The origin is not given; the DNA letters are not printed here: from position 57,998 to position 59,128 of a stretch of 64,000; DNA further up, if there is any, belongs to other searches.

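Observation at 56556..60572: Four-gene cluster with three different HEPN-motif proteins plus a large PD-(D/E)xK-like protein: candidate uncharacterised defence / abortive-infection system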

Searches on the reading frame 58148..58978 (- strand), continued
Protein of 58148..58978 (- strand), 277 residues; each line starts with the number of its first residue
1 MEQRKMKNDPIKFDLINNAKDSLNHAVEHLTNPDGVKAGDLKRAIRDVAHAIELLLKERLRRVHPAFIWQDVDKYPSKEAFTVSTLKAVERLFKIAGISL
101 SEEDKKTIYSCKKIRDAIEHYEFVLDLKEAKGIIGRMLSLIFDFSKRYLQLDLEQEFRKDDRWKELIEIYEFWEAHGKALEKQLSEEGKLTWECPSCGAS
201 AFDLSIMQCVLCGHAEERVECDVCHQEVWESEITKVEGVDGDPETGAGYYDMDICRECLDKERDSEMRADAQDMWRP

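Call 108: fold_search(model_id=the predicted structure, library=pdb)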
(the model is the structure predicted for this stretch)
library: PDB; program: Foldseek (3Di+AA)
matches with E <= 10: 313; with E <= 0.001: 0
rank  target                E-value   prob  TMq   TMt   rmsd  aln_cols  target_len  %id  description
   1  2oez_B                1.1e-01  0.15  0.16  0.18  21.7       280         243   10  Protein of Unknown Function (DUF1342) from Vibrio parahaemolyticus (released 2007-01-30)
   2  5dko                  1.1e-01  0.15  0.16  0.17  20.6       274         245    9  The structure of Escherichia coli ZapD (released 2016-04-13)
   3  7bxo_G                1.7e-01  0.98  0.35  0.63   4.1       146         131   11  Crystal structure of the toxin-antitoxin with AMP-PNP (released 2020-09-30)
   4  2oez_A                2.2e-01  0.08  0.13  0.14  22.2       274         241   10  Protein of Unknown Function (DUF1342) from Vibrio parahaemolyticus (released 2007-01-30)
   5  2hsb                  2.7e-01  1.00  0.37  0.74   2.8       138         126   12  Crystal structure of a hepn domain containing protein (af_0298) from archaeoglobus fulgidus at 1.95 A resolution (released 2006-08-15)
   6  5yjc_A                2.7e-01  0.95  0.38  0.41   6.5       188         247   14  Structural insights into the CRISPR-Cas-associated ribonuclease activity of Staphylococcus epidermidis Csm6 (released 2018-10-17)
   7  8pe3_A                3.5e-01  0.97  0.38  0.28   6.1       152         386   13  Structure of Csm6' from Streptococcus thermophilus in complex with cyclic hexa-adenylate (cA6) (released 2023-10-04)
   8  5yep_B                3.5e-01  0.91  0.33  0.59   5.1       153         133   10  Crystal structure of SO_3166-SO_3165 from Shewanella oneidensis (released 2018-03-28)
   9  9lwf_A                4.1e-01  0.04  0.11  0.06  22.8       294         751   14  Cryo-EM structure of dual sensor bound GATOR2 complex (released 2025-08-13)
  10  7ae6_B                4.8e-01  0.47  0.26  0.42   9.3       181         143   11  Crystal structure of di-AMPylated HEPN(R102A) toxin (released 2020-12-30)
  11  3lom_A                5.0e-01  0.08  0.15  0.15  16.8       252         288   13  CRYSTAL STRUCTURE OF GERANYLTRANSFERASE FROM Legionella pneumophila (released 2010-02-16)
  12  7wgu_B                5.9e-01  0.11  0.14  0.11  15.9       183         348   12  Crystal structure of metal-binding protein EfeO from Escherichia coli (released 2022-12-14)
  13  6m6w_B                6.5e-01  0.92  0.34  0.63   4.6       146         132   10  Crystal structure the toxin-antitoxin MntA-HpeT mutant-Y104A (released 2020-09-30)
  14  3lom_B                7.2e-01  0.08  0.17  0.17  15.6       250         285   14  CRYSTAL STRUCTURE OF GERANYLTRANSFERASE FROM Legionella pneumophila (released 2010-02-16)
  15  8j5k_D                7.2e-01  0.06  0.10  0.09  17.1       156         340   14  Structural insights into photosystem II supercomplex and trimeric FCP antennae of a centric diatom Cyclotella meneghin (released 2023-12-20)
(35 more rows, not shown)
